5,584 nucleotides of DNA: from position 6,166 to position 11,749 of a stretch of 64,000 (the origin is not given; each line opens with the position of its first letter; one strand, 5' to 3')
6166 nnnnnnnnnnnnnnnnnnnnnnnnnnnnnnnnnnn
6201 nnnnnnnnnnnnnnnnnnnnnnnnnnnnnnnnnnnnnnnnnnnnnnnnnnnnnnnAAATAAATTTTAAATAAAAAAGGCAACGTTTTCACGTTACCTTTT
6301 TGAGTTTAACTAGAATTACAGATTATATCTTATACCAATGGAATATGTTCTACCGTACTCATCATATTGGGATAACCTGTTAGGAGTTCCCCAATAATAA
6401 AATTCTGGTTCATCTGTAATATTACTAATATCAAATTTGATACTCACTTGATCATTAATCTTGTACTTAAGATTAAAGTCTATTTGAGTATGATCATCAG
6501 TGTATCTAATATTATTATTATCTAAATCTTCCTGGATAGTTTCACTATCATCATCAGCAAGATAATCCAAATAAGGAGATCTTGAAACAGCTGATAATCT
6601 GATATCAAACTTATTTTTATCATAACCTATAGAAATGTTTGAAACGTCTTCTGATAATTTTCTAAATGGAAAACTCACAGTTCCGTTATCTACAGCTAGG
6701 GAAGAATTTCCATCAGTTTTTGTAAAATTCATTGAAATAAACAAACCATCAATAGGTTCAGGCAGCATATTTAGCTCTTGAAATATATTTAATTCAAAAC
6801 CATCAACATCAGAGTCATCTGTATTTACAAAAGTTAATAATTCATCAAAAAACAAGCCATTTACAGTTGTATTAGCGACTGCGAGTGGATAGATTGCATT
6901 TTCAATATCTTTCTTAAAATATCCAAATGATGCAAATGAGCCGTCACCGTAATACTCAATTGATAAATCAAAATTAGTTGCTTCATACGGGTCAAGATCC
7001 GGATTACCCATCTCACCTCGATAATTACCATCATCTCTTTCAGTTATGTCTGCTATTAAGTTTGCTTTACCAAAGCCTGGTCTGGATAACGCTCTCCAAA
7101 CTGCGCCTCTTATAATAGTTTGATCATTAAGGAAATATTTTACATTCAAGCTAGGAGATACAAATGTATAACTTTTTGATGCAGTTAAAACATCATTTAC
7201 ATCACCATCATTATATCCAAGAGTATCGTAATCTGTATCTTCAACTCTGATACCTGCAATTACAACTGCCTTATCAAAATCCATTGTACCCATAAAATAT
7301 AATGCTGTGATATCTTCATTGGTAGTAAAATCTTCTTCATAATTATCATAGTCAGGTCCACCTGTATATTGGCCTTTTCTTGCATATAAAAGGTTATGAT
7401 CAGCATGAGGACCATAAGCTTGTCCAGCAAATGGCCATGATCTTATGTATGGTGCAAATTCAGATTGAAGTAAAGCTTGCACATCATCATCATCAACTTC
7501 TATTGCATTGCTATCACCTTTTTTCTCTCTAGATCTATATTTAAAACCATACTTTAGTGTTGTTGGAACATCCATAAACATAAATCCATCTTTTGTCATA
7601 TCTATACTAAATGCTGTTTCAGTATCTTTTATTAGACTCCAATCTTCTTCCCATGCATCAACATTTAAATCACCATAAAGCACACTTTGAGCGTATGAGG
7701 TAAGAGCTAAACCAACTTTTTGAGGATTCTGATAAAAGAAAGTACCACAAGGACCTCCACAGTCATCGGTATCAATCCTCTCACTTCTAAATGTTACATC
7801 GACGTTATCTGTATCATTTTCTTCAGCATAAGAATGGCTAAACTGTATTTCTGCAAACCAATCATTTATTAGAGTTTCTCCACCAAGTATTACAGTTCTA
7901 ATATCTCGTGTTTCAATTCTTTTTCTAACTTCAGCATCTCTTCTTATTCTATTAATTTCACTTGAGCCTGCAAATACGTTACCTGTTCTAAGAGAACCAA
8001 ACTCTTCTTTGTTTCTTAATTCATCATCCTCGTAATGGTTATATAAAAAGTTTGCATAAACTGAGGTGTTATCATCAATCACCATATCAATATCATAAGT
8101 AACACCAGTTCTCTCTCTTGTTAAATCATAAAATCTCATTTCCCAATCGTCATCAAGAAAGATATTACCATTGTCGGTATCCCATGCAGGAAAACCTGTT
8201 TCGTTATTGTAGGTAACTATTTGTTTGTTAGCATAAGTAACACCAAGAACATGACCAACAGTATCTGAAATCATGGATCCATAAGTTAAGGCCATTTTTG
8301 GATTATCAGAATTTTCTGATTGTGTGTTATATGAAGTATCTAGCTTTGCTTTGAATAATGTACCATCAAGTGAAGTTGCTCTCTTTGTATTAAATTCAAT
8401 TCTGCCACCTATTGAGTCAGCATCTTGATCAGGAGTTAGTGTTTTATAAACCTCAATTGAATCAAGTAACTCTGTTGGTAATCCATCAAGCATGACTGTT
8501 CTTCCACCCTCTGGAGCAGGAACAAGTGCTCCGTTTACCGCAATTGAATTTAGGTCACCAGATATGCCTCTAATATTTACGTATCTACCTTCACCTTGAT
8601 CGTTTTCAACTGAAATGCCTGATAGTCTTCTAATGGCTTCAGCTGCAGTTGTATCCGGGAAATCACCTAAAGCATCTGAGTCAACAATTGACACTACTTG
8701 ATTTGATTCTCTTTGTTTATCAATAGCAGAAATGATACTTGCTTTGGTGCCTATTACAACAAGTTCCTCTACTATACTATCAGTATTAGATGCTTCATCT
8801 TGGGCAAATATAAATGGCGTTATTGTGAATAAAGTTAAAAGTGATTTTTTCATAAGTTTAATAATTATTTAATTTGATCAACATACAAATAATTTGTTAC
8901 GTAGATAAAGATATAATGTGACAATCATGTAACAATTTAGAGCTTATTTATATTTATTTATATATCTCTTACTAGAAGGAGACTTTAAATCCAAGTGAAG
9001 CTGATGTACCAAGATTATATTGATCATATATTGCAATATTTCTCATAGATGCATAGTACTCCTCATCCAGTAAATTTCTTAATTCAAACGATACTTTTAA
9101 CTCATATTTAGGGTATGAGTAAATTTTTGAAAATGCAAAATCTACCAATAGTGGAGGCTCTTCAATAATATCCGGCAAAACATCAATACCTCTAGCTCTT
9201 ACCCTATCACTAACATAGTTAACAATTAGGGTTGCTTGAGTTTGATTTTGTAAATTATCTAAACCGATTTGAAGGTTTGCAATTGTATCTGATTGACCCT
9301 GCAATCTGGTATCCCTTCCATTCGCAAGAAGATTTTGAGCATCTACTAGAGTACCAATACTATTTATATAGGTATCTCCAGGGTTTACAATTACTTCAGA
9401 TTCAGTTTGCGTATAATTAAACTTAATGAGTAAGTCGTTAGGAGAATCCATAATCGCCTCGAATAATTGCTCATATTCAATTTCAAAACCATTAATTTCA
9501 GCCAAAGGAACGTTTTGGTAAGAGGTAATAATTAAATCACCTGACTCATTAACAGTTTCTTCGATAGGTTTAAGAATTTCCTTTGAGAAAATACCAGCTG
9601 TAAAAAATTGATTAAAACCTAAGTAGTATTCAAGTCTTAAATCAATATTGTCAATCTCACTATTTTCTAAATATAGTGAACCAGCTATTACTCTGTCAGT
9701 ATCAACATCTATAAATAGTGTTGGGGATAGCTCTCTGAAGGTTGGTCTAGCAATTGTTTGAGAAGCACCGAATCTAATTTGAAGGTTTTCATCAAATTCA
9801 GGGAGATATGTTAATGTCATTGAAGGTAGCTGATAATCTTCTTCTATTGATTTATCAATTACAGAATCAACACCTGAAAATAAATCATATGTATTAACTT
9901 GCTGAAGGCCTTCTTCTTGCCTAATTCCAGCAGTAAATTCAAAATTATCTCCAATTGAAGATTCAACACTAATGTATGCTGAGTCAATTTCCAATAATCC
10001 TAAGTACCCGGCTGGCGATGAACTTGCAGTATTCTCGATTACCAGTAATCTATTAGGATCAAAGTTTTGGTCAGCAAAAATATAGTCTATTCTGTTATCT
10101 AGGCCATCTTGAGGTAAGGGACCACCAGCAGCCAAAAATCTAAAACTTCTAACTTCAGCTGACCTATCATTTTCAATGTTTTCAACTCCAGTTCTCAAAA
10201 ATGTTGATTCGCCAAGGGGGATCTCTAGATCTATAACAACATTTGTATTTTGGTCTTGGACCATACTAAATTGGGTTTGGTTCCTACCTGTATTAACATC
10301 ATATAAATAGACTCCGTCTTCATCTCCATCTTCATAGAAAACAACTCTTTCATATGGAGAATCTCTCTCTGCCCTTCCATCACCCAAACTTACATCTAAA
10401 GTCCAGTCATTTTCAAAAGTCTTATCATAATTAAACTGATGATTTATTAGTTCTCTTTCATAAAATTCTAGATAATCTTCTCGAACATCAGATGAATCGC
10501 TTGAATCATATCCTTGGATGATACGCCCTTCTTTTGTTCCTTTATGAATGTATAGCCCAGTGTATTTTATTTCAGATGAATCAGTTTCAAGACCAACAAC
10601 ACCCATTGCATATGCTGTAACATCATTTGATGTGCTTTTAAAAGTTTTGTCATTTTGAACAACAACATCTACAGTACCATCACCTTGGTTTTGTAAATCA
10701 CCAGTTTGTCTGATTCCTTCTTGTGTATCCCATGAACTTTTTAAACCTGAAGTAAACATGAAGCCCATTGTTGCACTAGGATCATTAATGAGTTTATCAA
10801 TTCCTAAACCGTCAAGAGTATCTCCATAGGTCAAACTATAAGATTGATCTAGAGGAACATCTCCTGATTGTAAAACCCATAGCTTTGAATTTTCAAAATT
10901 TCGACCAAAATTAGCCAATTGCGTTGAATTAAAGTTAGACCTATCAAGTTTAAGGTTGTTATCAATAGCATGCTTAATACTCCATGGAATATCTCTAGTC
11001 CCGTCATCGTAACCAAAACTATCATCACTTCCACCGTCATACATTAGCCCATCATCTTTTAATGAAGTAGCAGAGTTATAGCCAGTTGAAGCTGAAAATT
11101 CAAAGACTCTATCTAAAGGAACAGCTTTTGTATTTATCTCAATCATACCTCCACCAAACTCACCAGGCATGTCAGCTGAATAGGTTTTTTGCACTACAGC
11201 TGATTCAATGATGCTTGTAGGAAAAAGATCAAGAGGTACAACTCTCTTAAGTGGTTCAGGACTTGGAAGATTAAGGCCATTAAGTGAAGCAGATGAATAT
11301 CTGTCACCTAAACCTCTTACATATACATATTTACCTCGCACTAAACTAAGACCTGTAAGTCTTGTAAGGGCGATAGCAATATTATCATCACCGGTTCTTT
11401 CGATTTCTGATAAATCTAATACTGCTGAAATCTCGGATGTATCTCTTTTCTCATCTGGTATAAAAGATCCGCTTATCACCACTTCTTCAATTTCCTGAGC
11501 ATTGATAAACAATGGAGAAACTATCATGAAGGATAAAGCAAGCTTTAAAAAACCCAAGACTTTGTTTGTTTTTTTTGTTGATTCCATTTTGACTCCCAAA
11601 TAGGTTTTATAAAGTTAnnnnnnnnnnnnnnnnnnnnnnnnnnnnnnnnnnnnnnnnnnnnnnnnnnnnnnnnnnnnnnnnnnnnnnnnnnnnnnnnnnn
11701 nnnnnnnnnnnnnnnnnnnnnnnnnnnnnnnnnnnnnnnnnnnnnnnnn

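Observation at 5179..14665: Pho-box-headed locus: duplicated lipoprotein, two TonB-dependent receptors and a beta-propeller phytase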

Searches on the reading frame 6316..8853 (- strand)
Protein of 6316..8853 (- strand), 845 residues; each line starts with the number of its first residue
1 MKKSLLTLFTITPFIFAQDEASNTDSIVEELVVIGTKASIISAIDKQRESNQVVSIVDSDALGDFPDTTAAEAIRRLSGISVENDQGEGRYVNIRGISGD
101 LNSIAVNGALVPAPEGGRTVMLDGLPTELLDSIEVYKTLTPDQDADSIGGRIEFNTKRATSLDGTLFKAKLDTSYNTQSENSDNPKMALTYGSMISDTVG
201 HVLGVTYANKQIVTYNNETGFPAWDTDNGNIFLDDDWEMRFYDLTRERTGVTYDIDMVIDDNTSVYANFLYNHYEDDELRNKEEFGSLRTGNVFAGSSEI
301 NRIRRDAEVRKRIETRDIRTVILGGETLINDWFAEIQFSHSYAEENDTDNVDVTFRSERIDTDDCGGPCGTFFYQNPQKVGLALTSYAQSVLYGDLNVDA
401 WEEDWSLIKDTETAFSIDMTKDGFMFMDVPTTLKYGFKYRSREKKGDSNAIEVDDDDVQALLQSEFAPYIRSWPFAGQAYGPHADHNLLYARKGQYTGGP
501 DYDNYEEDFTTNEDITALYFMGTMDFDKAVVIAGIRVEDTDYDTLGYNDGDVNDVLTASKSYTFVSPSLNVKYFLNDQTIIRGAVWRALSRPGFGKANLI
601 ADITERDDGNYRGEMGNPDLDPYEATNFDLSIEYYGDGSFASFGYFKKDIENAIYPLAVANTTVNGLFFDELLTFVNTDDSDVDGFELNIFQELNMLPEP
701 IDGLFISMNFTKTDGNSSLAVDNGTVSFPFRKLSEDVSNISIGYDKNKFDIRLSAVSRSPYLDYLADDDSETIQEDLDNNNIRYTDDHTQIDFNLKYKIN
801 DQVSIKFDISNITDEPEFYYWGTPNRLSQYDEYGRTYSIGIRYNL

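Call 3: search_protein_families(library=pfam, proteins=[window:6316-8853:-], max_evalue=0.01)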
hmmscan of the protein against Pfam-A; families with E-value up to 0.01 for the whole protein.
window:6316-8853:- (845 aa): 3 families
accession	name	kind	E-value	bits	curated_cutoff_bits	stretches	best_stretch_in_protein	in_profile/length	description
PF00593.30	TonB_dep_Rec_b-barrel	-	1.1e-32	114.9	27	1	377-812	27-436/436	TonB dependent receptor-like, beta-barrel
PF14905.12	OMP_b-brl_3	-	4.6e-17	62.6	27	1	503-843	102-408/408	Outer membrane protein beta-barrel family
PF07715.20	Plug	-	1.6e-15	57.9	23.9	1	47-150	2-106/107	TonB-dependent Receptor Plug Domain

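Call 4: search_protein_families(library=ncbifam, proteins=[window:6316-8853:-], max_evalue=0.01)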
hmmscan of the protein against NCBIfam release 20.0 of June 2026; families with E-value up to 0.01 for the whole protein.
window:6316-8853:- (845 aa): 6 families
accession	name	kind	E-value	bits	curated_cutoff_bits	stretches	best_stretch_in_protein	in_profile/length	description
TIGR01782.1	TonB-Xanth-Caul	subfamily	8e-146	487.6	310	1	28-844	1-867/868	TonB-dependent receptor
TIGR01786.1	TonB-hemlactrns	subfamily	7.1e-19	67.6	323.75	2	498-843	383-717/719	TonB-dependent hemoglobin/transferrin/lactoferrin family receptor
NF010051.0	PRK13528.1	subfamily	2.5e-10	39.2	583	1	561-842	453-724/727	FepA family TonB-dependent siderophore receptor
NF010048.1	PRK13524.1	subfamily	1.7e-09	36.7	493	1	564-843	466-742/744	FepA family TonB-dependent siderophore receptor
NF010011.0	PRK13484.1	equivalog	1.2e-07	30.4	1197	1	23-203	25-205/682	IreA family TonB-dependent siderophore receptor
NF038079.1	TonB_sider_MxcH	equivalog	0.00052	18.2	925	1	34-161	116-243/792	TonB-dependent siderophore myxochelin receptor MxcH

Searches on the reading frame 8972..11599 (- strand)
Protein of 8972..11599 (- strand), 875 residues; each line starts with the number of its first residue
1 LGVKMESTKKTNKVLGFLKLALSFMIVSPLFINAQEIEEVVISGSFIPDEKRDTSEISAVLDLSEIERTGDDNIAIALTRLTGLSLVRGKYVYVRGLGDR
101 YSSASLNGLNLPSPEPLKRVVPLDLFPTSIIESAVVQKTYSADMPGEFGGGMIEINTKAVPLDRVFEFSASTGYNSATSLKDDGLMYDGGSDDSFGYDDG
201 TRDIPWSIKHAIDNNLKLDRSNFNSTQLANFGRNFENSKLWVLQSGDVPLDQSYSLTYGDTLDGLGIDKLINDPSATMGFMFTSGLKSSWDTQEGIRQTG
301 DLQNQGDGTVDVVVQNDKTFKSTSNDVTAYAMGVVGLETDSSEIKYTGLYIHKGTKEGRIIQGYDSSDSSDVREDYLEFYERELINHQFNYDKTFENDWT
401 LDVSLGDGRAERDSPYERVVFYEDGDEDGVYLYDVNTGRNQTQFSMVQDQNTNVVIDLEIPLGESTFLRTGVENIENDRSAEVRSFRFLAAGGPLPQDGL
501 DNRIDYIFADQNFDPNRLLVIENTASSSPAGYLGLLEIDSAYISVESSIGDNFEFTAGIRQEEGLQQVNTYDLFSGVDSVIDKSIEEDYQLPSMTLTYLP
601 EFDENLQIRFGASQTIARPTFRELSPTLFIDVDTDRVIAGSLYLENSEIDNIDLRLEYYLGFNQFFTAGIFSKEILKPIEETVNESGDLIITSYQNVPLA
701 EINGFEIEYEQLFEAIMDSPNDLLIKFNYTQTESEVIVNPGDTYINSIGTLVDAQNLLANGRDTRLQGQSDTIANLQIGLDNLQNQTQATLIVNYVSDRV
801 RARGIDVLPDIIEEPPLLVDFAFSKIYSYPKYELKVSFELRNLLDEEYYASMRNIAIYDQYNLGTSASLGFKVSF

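Call 3: search_protein_families(library=pfam, proteins=[window:8972-11599:-], max_evalue=0.01)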
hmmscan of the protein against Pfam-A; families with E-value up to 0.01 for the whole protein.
window:8972-11599:- (875 aa): 1 family
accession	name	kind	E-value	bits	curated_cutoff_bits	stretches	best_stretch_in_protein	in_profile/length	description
PF07715.20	Plug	-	1.2e-07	32.6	23.9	1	51-145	2-100/107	TonB-dependent Receptor Plug Domain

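Call 4: search_protein_families(library=ncbifam, proteins=[window:8972-11599:-], max_evalue=0.01)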
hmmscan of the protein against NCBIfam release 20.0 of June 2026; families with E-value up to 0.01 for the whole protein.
window:8972-11599:- (875 aa): 1 family
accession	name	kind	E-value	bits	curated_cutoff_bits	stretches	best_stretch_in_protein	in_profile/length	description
TIGR01782.1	TonB-Xanth-Caul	subfamily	2.7e-60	204.6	310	2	538-875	524-868/868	TonB-dependent receptor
